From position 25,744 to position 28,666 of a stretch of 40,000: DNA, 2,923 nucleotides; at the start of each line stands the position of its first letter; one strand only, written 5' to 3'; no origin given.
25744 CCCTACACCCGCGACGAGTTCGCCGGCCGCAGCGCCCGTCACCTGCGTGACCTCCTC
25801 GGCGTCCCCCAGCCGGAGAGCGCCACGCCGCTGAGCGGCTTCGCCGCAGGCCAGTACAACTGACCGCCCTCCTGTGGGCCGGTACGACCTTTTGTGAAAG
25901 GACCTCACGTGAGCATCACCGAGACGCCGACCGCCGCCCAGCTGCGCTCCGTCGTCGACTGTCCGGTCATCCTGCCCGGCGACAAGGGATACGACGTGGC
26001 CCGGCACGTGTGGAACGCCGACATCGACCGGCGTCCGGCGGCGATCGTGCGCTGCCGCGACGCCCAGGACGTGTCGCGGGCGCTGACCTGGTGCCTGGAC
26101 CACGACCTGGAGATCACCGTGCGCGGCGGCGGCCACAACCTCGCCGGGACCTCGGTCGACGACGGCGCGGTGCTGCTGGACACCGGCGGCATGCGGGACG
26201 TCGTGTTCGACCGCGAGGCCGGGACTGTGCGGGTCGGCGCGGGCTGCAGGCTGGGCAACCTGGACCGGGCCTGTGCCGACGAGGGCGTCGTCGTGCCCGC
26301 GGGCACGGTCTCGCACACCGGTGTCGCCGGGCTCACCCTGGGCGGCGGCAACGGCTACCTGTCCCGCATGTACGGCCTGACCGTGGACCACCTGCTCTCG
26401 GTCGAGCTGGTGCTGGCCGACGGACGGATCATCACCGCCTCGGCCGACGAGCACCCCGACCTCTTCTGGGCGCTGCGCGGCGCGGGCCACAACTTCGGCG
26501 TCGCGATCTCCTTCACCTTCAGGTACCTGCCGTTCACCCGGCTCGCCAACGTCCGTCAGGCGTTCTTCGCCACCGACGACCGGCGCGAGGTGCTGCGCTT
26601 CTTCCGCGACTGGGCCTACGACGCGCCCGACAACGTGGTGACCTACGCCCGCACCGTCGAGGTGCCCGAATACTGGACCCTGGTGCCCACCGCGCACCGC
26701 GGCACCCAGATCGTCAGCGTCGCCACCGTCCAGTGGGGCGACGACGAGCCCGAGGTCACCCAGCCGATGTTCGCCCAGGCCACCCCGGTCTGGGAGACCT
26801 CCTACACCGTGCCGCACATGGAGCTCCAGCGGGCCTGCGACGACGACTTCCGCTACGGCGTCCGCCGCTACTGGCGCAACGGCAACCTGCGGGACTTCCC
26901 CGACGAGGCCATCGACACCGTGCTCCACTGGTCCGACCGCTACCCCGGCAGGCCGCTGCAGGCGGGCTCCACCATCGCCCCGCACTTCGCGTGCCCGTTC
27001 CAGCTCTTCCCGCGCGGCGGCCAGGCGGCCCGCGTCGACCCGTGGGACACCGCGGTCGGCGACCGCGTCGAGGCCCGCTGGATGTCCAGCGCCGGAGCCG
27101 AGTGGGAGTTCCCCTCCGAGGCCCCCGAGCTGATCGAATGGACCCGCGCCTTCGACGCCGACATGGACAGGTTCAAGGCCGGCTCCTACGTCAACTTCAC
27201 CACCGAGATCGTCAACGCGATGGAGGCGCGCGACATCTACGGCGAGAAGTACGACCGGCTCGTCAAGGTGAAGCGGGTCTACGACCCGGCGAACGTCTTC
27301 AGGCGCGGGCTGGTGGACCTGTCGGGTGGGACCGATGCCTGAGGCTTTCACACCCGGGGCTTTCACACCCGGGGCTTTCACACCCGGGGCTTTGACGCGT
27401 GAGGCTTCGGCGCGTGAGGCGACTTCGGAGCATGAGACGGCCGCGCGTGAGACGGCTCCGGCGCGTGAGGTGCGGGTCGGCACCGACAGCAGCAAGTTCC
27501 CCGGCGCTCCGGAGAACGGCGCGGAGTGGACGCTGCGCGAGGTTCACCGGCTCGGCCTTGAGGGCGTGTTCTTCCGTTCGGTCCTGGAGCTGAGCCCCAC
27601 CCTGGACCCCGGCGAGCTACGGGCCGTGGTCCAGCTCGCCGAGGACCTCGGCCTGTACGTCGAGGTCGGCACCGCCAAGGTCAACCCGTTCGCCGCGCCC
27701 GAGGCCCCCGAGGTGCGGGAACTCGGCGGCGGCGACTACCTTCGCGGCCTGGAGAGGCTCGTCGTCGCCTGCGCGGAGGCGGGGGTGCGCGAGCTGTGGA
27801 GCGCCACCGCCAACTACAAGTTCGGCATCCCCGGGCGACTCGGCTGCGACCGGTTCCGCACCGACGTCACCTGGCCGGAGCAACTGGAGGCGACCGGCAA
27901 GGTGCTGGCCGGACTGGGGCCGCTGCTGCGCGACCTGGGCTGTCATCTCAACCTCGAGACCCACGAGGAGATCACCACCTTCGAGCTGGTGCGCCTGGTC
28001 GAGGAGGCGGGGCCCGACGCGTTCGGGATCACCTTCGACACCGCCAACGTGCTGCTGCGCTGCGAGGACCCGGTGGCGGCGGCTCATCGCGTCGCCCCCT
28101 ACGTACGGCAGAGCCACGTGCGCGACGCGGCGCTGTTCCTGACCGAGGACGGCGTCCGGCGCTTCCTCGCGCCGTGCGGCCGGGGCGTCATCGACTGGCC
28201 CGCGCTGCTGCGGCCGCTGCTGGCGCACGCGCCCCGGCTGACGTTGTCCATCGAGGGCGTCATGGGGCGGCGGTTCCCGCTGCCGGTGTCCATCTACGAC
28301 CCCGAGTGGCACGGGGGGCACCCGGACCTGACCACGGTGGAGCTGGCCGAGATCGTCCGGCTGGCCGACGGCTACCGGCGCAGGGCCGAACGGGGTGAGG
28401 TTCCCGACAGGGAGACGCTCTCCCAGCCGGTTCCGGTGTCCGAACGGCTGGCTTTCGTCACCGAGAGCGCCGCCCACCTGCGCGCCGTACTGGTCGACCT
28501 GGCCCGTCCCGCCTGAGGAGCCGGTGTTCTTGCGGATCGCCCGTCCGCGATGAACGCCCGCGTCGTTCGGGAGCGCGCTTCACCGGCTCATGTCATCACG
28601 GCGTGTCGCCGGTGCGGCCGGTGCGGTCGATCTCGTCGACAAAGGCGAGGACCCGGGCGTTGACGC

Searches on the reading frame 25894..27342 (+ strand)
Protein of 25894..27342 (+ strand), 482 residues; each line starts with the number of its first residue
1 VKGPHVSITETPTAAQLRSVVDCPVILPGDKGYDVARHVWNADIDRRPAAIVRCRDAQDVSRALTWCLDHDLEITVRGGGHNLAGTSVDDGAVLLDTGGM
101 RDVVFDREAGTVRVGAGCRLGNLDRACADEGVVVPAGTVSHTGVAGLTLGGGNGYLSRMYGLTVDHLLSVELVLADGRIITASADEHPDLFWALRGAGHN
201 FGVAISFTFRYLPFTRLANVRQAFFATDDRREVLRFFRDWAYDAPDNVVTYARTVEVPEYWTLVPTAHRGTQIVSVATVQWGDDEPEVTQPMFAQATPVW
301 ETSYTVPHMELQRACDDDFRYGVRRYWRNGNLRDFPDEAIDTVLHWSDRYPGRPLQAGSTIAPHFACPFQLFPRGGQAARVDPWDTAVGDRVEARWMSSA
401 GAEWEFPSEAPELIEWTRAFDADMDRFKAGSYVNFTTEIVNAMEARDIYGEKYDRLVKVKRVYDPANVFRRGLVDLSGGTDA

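Call 56: search_protein_families(library=pfam, proteins=[window:25894-27342:+], max_evalue=0.00001)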
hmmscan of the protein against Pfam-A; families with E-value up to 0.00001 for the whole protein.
window:25894-27342:+ (482 aa): 2 families
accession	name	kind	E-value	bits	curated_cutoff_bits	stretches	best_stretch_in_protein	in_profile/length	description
PF01565.28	FAD_binding_4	-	4.5e-34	117.6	26.4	1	48-182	1-138/139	FAD binding domain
PF08031.17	BBE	-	1.6e-08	34.8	20.6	1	431-470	1-39/45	Berberine and berberine like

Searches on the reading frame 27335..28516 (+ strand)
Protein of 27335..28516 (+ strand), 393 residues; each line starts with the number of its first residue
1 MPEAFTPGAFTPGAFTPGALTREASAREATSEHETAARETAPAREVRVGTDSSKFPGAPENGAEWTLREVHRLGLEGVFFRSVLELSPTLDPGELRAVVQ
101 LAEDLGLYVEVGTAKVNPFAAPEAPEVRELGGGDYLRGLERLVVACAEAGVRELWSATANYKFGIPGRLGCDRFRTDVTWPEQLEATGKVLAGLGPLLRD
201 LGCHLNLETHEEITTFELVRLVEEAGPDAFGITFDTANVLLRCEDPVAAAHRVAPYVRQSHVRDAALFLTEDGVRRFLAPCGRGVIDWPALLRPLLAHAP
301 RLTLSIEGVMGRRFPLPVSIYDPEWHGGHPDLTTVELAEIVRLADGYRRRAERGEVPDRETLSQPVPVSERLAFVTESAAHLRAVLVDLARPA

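Call 56: search_protein_families(library=pfam, proteins=[window:27335-28516:+], max_evalue=0.00001)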
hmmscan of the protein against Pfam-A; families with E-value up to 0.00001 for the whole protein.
window:27335-28516:+ (393 aa): 1 family
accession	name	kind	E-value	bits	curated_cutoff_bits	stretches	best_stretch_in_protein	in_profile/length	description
PF01261.30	AP_endonuc_2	-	3e-17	63.6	31.1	1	68-299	2-220/249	Xylose isomerase-like TIM barrel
